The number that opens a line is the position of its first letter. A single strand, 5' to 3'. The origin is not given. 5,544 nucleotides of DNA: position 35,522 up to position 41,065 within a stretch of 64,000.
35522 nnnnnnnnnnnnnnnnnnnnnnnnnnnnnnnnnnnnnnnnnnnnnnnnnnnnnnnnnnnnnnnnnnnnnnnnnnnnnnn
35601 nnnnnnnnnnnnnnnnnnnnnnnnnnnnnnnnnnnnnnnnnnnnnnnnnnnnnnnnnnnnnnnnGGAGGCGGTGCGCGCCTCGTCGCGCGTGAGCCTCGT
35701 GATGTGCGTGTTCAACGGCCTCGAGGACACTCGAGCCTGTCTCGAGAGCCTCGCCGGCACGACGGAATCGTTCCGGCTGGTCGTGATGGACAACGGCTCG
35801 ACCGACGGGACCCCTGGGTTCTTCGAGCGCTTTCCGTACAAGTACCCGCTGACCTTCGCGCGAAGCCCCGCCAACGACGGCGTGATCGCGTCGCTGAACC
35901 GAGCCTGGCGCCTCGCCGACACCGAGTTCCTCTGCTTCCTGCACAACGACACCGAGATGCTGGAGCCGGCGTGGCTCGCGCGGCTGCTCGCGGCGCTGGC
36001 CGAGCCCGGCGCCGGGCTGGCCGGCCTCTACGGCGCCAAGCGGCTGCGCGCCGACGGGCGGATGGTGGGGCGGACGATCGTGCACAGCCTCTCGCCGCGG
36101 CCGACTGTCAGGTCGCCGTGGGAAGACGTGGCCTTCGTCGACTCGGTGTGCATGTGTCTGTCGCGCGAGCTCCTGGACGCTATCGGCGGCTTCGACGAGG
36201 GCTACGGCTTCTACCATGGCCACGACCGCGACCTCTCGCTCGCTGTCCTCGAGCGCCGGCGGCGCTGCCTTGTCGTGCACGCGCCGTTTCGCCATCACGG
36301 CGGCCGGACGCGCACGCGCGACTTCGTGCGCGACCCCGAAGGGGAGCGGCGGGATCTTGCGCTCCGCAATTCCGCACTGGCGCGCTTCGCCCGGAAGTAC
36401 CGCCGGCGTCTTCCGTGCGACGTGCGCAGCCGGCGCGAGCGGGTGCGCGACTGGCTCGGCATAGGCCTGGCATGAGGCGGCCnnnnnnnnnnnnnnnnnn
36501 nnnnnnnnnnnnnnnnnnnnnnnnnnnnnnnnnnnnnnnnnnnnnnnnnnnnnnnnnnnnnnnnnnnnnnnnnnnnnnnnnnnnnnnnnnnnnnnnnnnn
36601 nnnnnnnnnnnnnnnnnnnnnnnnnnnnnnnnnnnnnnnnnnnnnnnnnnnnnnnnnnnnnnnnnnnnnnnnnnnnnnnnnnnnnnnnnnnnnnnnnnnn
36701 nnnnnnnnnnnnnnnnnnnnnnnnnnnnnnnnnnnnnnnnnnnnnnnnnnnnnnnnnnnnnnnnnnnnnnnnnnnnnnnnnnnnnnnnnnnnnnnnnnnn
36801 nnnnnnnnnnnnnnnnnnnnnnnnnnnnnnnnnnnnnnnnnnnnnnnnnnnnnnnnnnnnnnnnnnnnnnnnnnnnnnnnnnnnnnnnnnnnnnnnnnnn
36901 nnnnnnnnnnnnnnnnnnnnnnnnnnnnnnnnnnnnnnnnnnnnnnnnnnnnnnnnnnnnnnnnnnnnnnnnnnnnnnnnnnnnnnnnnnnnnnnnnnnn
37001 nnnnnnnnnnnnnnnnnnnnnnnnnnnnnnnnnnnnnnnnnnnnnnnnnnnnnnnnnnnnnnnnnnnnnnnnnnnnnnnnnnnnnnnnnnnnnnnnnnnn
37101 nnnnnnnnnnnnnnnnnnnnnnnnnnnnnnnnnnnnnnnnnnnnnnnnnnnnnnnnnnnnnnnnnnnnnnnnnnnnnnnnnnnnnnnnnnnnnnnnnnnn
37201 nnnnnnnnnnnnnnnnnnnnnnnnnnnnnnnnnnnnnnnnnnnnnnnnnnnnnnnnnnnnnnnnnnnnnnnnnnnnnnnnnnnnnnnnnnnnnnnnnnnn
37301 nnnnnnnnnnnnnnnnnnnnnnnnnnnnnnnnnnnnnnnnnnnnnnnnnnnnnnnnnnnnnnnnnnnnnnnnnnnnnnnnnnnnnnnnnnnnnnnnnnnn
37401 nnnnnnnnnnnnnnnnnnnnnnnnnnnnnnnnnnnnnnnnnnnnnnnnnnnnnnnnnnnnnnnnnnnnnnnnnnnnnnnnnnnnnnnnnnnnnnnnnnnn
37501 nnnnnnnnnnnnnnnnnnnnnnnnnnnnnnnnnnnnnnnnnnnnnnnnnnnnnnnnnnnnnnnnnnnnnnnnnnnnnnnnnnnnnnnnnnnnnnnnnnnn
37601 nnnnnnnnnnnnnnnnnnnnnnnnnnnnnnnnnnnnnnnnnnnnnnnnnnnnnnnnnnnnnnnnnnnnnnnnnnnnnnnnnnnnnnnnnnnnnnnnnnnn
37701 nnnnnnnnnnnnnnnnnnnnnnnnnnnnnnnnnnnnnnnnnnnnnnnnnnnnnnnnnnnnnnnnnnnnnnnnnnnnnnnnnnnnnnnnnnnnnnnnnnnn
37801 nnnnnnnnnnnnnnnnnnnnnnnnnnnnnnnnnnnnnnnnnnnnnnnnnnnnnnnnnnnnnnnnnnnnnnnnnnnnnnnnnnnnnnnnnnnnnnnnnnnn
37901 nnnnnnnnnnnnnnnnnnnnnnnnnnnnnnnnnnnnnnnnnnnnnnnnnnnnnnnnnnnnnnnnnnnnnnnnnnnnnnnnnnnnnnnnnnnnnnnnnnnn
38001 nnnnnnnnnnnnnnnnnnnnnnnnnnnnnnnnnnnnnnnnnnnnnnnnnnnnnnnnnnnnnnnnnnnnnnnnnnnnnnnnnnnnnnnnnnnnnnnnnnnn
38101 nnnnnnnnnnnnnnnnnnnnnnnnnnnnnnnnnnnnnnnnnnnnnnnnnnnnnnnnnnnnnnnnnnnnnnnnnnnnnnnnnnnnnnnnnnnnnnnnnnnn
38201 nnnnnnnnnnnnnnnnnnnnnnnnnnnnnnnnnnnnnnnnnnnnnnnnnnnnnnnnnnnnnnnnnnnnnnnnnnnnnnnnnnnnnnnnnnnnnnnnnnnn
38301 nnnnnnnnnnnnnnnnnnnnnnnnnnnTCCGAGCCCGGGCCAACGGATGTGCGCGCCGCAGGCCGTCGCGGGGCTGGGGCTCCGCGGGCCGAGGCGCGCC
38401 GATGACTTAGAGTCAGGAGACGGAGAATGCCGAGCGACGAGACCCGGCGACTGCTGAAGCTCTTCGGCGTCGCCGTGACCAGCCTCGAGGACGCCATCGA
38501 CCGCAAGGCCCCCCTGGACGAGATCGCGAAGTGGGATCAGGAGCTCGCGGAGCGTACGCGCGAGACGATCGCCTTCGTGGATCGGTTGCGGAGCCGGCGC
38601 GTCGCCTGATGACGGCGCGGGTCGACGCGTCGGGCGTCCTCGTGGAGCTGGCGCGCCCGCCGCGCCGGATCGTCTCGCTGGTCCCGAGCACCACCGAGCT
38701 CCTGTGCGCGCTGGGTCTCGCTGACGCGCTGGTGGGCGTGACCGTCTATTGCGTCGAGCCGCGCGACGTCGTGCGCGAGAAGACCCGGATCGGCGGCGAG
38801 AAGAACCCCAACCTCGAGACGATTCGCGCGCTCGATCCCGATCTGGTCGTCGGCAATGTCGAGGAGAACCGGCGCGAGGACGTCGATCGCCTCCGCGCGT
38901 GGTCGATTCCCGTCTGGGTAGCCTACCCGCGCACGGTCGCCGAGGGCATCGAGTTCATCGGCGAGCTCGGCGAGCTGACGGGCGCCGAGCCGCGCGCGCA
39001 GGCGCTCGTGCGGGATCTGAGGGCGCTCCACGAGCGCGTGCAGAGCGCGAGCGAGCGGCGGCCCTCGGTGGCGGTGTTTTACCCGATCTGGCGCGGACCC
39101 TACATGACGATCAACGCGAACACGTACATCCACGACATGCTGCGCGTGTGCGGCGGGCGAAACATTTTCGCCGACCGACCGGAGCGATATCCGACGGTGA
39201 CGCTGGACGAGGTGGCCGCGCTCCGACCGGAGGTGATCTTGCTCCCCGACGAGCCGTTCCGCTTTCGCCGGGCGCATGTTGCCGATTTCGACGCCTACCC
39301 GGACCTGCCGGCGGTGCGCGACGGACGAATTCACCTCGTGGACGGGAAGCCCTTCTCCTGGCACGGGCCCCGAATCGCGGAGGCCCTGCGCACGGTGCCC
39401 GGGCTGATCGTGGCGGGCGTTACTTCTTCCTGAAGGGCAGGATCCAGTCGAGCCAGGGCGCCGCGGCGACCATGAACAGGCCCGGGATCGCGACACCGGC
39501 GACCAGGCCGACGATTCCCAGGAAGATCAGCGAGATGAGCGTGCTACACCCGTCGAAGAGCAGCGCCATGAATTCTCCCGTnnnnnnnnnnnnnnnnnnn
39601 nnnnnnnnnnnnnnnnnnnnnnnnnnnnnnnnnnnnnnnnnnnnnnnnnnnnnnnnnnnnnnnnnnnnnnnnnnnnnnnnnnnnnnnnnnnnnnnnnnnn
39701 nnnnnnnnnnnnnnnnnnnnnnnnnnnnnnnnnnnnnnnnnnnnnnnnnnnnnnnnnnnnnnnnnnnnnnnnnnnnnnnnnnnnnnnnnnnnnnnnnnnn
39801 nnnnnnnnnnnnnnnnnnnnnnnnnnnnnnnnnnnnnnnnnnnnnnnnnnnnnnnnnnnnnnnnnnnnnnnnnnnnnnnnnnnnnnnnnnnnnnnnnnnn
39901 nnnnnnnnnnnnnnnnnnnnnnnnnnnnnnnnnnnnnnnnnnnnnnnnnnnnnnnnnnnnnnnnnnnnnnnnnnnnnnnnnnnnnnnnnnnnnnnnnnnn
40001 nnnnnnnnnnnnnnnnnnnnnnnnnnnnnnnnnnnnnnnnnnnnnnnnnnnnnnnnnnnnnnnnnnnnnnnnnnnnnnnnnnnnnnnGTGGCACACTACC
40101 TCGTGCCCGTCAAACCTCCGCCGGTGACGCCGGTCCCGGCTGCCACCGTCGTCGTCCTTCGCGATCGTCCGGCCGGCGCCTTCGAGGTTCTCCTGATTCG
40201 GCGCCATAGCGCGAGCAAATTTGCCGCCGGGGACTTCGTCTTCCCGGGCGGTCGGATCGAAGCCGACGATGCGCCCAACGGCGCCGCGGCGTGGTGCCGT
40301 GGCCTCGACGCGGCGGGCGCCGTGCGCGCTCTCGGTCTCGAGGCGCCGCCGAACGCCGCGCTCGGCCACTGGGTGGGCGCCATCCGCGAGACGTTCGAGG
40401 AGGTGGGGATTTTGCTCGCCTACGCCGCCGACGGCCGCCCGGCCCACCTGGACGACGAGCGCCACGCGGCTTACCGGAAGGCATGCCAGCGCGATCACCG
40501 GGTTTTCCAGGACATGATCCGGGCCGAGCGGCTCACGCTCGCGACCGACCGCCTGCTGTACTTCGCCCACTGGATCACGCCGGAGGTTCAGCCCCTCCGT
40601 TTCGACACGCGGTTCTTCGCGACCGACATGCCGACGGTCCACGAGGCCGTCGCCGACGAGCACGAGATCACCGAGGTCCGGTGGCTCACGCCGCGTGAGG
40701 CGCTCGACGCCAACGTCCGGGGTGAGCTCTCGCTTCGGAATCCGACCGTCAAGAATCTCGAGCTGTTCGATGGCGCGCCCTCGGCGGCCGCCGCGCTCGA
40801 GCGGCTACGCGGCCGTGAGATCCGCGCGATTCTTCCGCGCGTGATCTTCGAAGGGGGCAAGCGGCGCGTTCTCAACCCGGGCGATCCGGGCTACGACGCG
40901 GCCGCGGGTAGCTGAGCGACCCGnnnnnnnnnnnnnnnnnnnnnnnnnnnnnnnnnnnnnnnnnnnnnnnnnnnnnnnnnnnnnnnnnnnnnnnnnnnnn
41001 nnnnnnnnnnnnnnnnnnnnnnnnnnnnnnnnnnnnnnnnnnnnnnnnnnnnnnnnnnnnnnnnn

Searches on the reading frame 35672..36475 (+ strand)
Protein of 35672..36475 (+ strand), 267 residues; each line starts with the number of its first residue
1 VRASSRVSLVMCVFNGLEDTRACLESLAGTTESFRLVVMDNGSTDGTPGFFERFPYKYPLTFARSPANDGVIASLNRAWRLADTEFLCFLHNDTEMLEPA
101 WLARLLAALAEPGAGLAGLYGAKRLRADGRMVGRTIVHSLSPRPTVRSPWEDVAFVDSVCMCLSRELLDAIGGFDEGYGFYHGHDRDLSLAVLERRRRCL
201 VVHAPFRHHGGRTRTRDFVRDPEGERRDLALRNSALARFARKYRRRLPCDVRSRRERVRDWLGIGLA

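Call 41: search_protein_families(library=pfam, proteins=[window:35672-36475:+], max_evalue=0.00001)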
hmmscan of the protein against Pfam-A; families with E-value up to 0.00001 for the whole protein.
window:35672-36475:+ (267 aa): 3 families
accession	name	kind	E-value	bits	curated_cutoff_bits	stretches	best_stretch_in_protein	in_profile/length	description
PF00535.33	Glycos_transf_2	-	1.2e-18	68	23.3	1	8-170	1-166/168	Glycosyl transferase family 2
PF13712.12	Glyco_tranf_2_5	-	4.7e-08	33.4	27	1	72-203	42-181/210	Glycosyltransferase like family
PF13641.12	Glyco_tranf_2_3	-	8.3e-07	29.7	27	1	7-206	3-208/230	Glycosyltransferase like family 2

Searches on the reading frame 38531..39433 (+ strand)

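Call 6: search_protein_families(library=pfam, proteins=[window:38531-39433:+], max_evalue=0.001)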
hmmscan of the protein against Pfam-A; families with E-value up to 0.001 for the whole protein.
window:38531-39433:+ (300 aa): 1 family
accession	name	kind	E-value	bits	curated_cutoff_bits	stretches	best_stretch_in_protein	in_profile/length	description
PF01497.23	Peripla_BP_2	-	1.5e-27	96.9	27.5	1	47-270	1-231/235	Periplasmic binding protein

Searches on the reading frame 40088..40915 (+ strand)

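Call 6: search_protein_families(library=pfam, proteins=[window:40088-40915:+], max_evalue=0.001)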
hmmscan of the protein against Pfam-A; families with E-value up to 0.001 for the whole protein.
window:40088-40915:+ (275 aa): 1 family
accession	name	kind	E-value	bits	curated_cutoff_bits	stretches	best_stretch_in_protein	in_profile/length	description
PF00293.34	NUDIX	-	4.7e-10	40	21.1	1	17-67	4-48/134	NUDIX domain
